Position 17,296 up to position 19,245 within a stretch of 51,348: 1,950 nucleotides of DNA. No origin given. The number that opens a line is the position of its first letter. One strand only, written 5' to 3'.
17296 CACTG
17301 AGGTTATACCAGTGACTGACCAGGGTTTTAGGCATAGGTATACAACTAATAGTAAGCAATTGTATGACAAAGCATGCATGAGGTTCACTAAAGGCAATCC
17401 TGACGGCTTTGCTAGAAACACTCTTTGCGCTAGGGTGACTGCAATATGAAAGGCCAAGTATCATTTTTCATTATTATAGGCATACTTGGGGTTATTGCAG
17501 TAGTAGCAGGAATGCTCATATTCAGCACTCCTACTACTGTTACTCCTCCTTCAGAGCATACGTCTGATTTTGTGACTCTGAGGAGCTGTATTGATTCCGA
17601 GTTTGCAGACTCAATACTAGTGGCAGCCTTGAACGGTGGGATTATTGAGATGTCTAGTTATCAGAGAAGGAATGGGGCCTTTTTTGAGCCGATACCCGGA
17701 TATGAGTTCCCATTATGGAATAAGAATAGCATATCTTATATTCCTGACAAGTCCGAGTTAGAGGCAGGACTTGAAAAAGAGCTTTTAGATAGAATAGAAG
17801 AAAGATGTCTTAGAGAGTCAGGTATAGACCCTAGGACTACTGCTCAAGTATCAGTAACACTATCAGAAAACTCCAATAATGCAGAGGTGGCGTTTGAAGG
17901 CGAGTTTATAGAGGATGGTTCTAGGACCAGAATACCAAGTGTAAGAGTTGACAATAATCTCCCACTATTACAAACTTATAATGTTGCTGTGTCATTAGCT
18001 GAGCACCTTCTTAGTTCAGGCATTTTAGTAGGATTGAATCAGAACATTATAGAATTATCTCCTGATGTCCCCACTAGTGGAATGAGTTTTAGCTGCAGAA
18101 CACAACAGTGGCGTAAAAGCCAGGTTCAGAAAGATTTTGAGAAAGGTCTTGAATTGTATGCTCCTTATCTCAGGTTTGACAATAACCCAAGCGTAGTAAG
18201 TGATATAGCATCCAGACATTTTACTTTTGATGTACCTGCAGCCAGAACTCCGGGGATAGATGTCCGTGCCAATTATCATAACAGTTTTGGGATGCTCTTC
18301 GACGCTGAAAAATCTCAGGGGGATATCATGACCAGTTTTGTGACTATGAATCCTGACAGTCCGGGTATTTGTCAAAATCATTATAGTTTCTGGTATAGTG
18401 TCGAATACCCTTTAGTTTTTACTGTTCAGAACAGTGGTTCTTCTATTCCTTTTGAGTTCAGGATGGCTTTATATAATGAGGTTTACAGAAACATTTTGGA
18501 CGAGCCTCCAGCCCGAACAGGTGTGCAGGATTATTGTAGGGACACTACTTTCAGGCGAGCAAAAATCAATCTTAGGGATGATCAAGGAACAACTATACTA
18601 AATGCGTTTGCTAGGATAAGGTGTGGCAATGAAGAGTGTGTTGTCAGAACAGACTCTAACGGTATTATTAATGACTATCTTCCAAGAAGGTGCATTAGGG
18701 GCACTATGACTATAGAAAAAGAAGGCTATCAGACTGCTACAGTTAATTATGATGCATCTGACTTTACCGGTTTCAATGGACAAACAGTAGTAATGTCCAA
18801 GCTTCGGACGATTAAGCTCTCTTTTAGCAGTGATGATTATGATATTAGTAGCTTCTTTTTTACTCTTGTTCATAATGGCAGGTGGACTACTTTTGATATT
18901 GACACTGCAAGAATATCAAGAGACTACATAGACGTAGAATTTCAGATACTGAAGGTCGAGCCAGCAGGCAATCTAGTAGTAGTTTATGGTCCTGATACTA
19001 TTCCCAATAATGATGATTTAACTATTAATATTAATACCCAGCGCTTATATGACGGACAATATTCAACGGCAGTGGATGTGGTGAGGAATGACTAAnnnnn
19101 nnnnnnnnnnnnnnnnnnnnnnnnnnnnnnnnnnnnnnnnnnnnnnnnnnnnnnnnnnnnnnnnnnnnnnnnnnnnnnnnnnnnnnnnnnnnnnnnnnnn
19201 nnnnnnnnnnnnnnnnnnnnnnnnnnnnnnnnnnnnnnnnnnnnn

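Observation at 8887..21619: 12.7-kb eight-gene operon: beta-propeller, deviant KaiC-like ATPase, orphan NFACT-R, and duplicated pairs of prepilin-like and Sec-secreted Cys-rich giant proteins; candidate undescribed surface filament/adhesion system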

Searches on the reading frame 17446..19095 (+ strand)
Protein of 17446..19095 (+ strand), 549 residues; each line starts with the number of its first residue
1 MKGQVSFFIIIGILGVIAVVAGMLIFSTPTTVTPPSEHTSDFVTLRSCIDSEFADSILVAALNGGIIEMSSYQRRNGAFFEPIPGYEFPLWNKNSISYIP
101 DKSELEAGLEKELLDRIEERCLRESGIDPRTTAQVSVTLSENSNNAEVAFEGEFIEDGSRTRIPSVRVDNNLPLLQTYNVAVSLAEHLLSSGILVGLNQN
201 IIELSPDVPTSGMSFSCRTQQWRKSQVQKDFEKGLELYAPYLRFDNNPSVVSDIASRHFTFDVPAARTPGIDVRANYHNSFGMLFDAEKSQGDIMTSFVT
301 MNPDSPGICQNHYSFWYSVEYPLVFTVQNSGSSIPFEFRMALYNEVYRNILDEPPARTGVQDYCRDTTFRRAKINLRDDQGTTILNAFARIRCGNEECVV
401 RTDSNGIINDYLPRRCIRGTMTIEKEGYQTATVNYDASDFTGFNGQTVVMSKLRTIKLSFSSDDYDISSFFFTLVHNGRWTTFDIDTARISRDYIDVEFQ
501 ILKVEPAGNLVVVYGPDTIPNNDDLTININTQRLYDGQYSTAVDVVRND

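Call 4: search_protein_families(library=pfam, proteins=[window:17446-19095:+], max_evalue=1)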
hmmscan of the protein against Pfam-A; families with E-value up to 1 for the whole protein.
window:17446-19095:+ (549 aa): 0 families

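Call 5: search_protein_families(library=ncbifam, proteins=[window:17446-19095:+], max_evalue=1)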
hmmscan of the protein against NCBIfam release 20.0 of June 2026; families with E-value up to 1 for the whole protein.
window:17446-19095:+ (549 aa): 0 families

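Call 15: find_encoding_contigs(protein=window:17446-19095:+, flank=10000, max_places=6)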
Protein window:17446-19095:+ (549 aa): no gene with exactly this product is on record in the collection.

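Call 16: find_homologous_proteins(query=window:17446-19095:+, max_evalue=0.001)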
Query window:17446-19095:+ (549 aa): 4 proteins with E <= 0.001 among 8000 candidates.
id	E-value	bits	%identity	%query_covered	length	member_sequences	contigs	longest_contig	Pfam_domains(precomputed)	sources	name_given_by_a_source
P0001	0.0e+0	1250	100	100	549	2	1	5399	-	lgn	-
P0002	6.2e-223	759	60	99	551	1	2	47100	-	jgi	jgi:hypothetical protein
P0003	4.0e-193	661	56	98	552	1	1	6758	-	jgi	-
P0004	3.9e-178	611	51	99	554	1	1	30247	-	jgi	jgi:hypothetical protein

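Call 17: find_encoding_contigs(protein=P0002, flank=10000, max_places=4)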
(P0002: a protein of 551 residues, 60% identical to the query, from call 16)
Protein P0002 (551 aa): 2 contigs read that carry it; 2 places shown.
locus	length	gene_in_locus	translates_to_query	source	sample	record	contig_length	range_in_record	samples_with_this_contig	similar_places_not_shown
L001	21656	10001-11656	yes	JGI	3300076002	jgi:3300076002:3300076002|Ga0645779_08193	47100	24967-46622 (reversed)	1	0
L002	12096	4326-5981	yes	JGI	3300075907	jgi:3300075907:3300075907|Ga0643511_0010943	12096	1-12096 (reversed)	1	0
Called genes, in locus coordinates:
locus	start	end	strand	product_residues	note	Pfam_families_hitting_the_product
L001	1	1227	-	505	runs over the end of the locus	PF07690:MFS_1 (faint)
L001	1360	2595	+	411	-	PF13570:Beta-prop_ACSF4, PF25292:Beta-prop_CGLA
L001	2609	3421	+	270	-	PF06745:ATPase, PF23442:DUF7125 (weak)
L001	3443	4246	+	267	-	PF05670:NFACT-R_1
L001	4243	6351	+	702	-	-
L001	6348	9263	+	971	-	-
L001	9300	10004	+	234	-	-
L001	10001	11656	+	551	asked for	-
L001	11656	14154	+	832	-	-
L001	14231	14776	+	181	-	PF22794:jr-ZPR1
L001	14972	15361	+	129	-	-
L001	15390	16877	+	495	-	-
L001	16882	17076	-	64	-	-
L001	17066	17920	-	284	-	PF01609:DDE_Tnp_1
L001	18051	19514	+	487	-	PF00587:tRNA-synt_2b, PF03129:HGTP_anticodon, PF09180:ProRS-C_1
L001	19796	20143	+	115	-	PF08433:KTI12 (weak), PF13671:AAA_33 (weak), PF13238:AAA_18 (weak)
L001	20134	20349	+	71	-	-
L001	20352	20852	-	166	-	PF06202:GDE_C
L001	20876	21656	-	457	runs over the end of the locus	PF06202:GDE_C (faint)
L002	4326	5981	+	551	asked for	-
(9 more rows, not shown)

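Call 18: find_encoding_contigs(protein=P0004, flank=10000, max_places=4)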
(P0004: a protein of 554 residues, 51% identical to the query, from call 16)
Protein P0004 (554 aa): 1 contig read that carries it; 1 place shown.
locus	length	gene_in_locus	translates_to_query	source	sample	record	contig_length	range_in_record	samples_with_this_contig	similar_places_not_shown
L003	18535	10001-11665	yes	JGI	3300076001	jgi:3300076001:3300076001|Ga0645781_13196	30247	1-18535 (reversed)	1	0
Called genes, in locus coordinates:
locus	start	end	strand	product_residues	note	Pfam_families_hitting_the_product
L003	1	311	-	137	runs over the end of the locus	-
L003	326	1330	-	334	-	-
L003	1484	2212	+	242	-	PF13570:Beta-prop_ACSF4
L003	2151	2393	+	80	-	-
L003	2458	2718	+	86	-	-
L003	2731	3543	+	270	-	PF06745:ATPase, PF23442:DUF7125 (weak)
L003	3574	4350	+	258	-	PF05670:NFACT-R_1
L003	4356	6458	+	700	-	-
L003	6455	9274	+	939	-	-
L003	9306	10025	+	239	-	-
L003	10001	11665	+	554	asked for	-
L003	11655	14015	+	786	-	-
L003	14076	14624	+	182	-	PF22794:jr-ZPR1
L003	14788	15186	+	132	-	-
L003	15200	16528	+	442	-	-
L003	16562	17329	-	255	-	PF13482:RNase_H_2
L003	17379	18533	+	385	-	?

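Call 39: search_protein_representatives(alignment_id=A2)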
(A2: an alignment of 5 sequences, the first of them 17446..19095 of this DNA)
Query: 5 sequences, 553 profile positions. Proteins with E-value up to 0.001 (for the whole library): 1666; up to 1e-10: 881; up to 1e-30: 35. The best 150 are listed.
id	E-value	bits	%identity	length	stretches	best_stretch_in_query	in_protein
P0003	2.4e-280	947.2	-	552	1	1-553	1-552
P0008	1.1e-196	671.1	-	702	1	1-552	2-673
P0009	4.8e-100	352.0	-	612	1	2-538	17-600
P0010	4.9e-83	295.9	-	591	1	2-545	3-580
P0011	8.6e-76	272.0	-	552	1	3-464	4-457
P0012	2.6e-75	270.4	-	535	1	1-471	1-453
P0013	3.5e-46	174.2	-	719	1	2-443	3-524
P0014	1.1e-37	146.1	-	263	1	296-544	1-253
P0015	4.1e-37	144.3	-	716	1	2-407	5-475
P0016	4.5e-37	144.2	-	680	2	1-246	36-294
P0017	1.1e-36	142.9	-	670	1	2-435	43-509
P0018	1.2e-36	142.8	-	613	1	2-464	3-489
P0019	1.3e-35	139.4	-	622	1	2-465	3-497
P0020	1.5e-35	139.2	-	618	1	2-464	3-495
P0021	2.5e-35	138.4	-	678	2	1-250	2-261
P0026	2.2e-34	135.3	-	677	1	2-511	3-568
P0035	1.8e-31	125.7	-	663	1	2-497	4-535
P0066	1.1e-28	116.4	-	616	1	2-467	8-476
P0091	2.4e-27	112.1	-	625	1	2-503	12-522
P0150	7.6e-25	103.8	-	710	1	1-528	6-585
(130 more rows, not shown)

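Call 48: find_encoding_contigs(protein=P0009, flank=10000, max_places=3)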
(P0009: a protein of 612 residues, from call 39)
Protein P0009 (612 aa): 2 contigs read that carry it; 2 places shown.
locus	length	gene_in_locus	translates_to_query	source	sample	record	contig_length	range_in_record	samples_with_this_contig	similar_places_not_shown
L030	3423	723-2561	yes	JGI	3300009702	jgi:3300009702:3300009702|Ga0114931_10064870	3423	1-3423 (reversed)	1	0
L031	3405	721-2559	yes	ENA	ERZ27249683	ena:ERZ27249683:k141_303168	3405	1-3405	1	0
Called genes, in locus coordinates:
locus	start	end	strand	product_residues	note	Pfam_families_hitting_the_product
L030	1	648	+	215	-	?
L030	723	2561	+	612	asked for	-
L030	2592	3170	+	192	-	-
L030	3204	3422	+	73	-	?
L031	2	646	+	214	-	?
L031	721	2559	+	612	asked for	-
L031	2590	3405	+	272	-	?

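Call 49: find_encoding_contigs(protein=P0018, flank=10000, max_places=3)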
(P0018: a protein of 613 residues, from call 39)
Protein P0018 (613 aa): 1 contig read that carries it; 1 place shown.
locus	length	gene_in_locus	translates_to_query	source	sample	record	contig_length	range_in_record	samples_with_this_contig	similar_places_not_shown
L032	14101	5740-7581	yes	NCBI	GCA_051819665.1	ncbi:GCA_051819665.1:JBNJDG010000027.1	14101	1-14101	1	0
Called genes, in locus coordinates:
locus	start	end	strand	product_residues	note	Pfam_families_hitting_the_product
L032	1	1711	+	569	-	?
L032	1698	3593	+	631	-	-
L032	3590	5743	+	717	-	-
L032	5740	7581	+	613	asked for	-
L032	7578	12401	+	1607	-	PF16656:Pur_ac_phosph_N (weak)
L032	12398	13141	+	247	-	-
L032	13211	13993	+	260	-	-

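Call 53: find_related_loci(query=A6, collection=metagenome_contigs, flank=10000)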
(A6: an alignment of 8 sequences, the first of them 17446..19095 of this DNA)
Query A6 (549 aa) in metagenome_contigs; peptide patterns used: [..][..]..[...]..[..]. (x = any residue, [..] = any of these).
110 stretches matched a pattern; 4 encode a relative of the query (tblastn E <= 1e-3); 4 distinct loci.
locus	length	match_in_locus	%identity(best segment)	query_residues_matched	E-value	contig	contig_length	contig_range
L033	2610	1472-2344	26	2-244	2e-12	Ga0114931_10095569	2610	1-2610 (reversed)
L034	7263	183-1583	19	2-433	9e-10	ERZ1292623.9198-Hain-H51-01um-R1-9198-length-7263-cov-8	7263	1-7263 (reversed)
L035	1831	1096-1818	20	2-229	1e-8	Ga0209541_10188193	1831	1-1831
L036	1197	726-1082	31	2-111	4e-7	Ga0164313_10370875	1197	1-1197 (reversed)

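Call 54: predict_structure(alignment_id=A5)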
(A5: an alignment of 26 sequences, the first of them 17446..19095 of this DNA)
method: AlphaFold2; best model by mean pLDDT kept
length: 549 residues; sequences in the alignment: 26
mean_pLDDT: 84.9   pTM: 0.61
mean pLDDT of the five models: 84.9, 84.7, 84.5, 83.8, 82.9
residues with pLDDT >= 90: 218; 70-90: 282; 50-70: 32; < 50: 17
segments of 3 or more residues with pLDDT < 50: 28-35, 352-360
pLDDT, mean of each block of 10 residues (from residue 1): 80 93 70 52 92 97 92 88 92 88 95 94 81 94 94 79 91 96 93 86 89 90 95 93 84 81 90 94 87 89 82 90 96 91 86 43 75 92 89 84 85 87 88 85 86 84 78 75 69 75 83 82 79 71 78
secondary structure, 60 per line:
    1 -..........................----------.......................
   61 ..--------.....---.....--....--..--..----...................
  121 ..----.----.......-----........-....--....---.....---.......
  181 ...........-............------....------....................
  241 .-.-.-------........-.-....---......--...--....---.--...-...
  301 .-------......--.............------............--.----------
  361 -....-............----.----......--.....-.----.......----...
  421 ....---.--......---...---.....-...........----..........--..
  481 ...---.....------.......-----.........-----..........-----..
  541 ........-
elements in order: H2-27 H38-62 H71-75 E79-83 E86-89 H102-122 E132-138 E144-151 E153-156 E159-162 E166-170 H174-191 H193-204 E211-214 E221-223 H224-241 H253-259 H264-267 E271-276 E284-287 E294-296 E298-301 E309-314 E317-329 E336-347 H362-365 E367-378 E388-393 E396-400 E407-413 E418-424 E431-436 E446-450 E452-462 E470-476 E479-483 E487-491 E498-504 E510-518 E524-533 E539-548

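Call 57: fold_search(model_id=the predicted structure, library=pdb)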
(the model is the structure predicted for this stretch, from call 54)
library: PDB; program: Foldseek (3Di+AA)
matches with E <= 10: 735; with E <= 0.001: 24
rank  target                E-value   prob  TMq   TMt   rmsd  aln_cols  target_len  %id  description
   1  6fwv_B                5.3e-07  0.99  0.13  0.14  39.5       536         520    7  The Bacillus anthracis TIE protein (released 2018-08-08)
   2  6fwv_A                7.0e-07  0.99  0.13  0.14  40.2       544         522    7  The Bacillus anthracis TIE protein (released 2018-08-08)
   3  5xya                  1.3e-06  0.99  0.14  0.07  19.5       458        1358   11  Crystal structure of a serine protease from Streptococcus species (released 2018-08-08)
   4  5xyr                  1.5e-06  0.98  0.14  0.07  19.3       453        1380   11  Crystal structure of a serine protease from Streptococcus species (released 2018-08-08)
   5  6vjb                  1.6e-06  0.99  0.13  0.07  18.5       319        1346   13  Crystal structure of a catalytically inactive CXC Chemokine-degrading protease SpyCEP from Streptococcus pyogenes (released 2020-04-15)
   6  7edd                  2.9e-06  0.98  0.14  0.07  19.3       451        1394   11  Crystal structure of a serine protease from Streptococcus pyogenes (released 2021-05-12)
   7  6jmp                  3.2e-05  0.63  0.12  0.14  30.1       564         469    8  Crystal Structure of a Non-hemolytic Pneumolysin from Streptococcus pneumoniae strain ST306 (released 2020-09-09)
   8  5imt_A                5.7e-05  0.44  0.11  0.13  30.0       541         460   10  Toxin receptor complex (released 2016-08-24)
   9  5aof                  8.9e-05  0.54  0.12  0.13  32.4       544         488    9  Crystal structure of pneumolysin deletion mutant Delta146_147. (released 2016-10-05)
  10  5aoe_A                1.1e-04  0.60  0.13  0.14  31.5       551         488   10  Crystal structure of pneumolysin D168A mutant. (released 2016-10-05)
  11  3cqf_A                1.2e-04  0.57  0.12  0.15  31.8       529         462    9  Crystal structure of anthrolysin O (ALO) (released 2009-03-17)
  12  7vcr_A                2.1e-04  0.44  0.12  0.14  39.9       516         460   10  Crystal Structure of PitA fragment from pilus islet-2 of Streptococcus oralis (released 2022-06-01)
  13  1m3i_A                2.2e-04  0.51  0.12  0.14  29.9       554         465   10  Perfringolysin O, new crystal form (released 2004-02-03)
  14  6m48_A                2.4e-04  0.77  0.13  0.10  24.8       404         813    7  Crystal structure of pilus adhesin, SpaC from Lactobacillus rhamnosus GG - P21212 form (released 2020-07-29)
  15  5a9d_A                3.1e-04  0.91  0.12  0.22  11.8       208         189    8  Crystal structure of the extracellular domain of PepT1 (released 2015-09-09)
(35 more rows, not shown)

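Call 63: find_encoding_contigs(protein=P0013, flank=10000, max_places=2)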
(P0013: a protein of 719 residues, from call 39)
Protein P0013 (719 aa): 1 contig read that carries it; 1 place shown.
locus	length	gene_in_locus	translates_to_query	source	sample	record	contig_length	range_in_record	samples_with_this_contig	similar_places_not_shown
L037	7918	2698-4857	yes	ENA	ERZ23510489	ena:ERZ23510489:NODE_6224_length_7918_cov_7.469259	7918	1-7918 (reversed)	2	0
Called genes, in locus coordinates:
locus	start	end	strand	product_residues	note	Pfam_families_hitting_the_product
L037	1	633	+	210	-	?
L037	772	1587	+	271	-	PF06745:ATPase, PF23442:DUF7125 (weak)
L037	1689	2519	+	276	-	PF05670:NFACT-R_1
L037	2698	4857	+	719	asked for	-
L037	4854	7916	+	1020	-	?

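Call 64: find_encoding_contigs(protein=P0035, flank=10000, max_places=2)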
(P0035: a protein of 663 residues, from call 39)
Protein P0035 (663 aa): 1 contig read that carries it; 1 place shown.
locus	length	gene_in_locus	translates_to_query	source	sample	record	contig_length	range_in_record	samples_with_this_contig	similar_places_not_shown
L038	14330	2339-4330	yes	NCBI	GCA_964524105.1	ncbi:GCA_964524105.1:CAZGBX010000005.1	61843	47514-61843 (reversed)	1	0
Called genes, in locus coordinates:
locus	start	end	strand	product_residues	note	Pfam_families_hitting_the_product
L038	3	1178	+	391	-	?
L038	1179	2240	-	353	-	PF04015:DUF362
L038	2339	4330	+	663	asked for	-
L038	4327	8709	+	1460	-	-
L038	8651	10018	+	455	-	-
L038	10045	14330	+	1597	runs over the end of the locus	-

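Call 65: find_encoding_contigs(protein=P0066, flank=10000, max_places=2)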
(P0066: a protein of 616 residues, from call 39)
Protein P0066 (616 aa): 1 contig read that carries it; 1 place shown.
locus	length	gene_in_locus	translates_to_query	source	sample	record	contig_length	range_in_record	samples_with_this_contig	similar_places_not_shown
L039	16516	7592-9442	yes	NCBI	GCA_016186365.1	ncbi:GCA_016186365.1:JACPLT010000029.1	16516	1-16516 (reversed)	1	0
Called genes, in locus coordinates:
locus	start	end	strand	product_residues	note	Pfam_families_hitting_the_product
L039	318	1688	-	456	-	PF02881:SRP54_N, PF00448:SRP54, PF01656:CbiA, PF02978:SRP_SPB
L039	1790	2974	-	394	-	PF02881:SRP54_N (weak), PF13401:AAA_22 (faint), PF00448:SRP54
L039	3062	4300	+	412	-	PF01676:Metalloenzyme, PF10143:PhosphMutase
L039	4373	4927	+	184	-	PF22090:Gins51_C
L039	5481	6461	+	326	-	PF14528:LAGLIDADG_3 (weak)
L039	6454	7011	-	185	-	PF01015:Ribosomal_S3Ae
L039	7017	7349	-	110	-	PF00935:Ribosomal_L44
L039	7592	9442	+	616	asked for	-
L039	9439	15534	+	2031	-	-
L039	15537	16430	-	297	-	-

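Call 82: search_solved_structures(query=A5, max_evalue=1)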
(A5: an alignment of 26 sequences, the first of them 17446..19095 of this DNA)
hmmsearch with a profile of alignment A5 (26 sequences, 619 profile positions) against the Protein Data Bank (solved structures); distinct sequences matched with E-value up to 1: 3.
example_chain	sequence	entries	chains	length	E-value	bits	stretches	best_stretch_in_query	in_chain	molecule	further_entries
9wyu_A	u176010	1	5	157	0.069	15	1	108-187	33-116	Anti-Parallel Protein 10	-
1x4r_A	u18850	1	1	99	0.13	14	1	118-178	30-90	Parp14 protein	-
8tob_GA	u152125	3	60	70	0.78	11.5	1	9-52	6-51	Fimbrial protein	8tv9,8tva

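Call 91: list_cluster_members(proteins=[P0018, P0035, P0066, P0002, P0013, P0009])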
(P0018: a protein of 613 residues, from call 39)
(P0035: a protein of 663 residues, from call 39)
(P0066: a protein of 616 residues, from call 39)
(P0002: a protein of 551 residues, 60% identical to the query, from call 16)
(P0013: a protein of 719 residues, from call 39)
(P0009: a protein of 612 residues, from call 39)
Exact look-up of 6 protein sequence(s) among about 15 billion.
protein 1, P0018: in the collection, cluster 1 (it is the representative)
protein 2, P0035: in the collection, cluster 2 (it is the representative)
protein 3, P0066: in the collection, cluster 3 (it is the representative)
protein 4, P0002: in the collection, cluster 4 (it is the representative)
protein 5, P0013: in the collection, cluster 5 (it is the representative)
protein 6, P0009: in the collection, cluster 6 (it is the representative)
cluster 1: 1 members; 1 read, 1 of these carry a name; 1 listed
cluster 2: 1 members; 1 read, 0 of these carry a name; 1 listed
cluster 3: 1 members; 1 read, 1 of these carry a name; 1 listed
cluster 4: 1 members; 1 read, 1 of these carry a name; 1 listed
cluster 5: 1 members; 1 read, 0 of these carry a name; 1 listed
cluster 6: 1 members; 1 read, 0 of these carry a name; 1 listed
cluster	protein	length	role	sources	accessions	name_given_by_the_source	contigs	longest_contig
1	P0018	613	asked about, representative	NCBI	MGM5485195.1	MAG: hypothetical protein ACQEP1_04975 [Nanobdellota archaeon]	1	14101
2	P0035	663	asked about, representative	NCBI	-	-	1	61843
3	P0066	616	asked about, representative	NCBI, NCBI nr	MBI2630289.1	hypothetical protein HYW76_04240 [Candidatus Pacearchaeota archaeon] | hypothetical protein [Candidatus Pacearchaeota archaeon]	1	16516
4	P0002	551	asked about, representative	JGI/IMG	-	hypothetical protein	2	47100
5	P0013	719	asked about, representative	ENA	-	-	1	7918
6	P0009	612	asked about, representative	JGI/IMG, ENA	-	-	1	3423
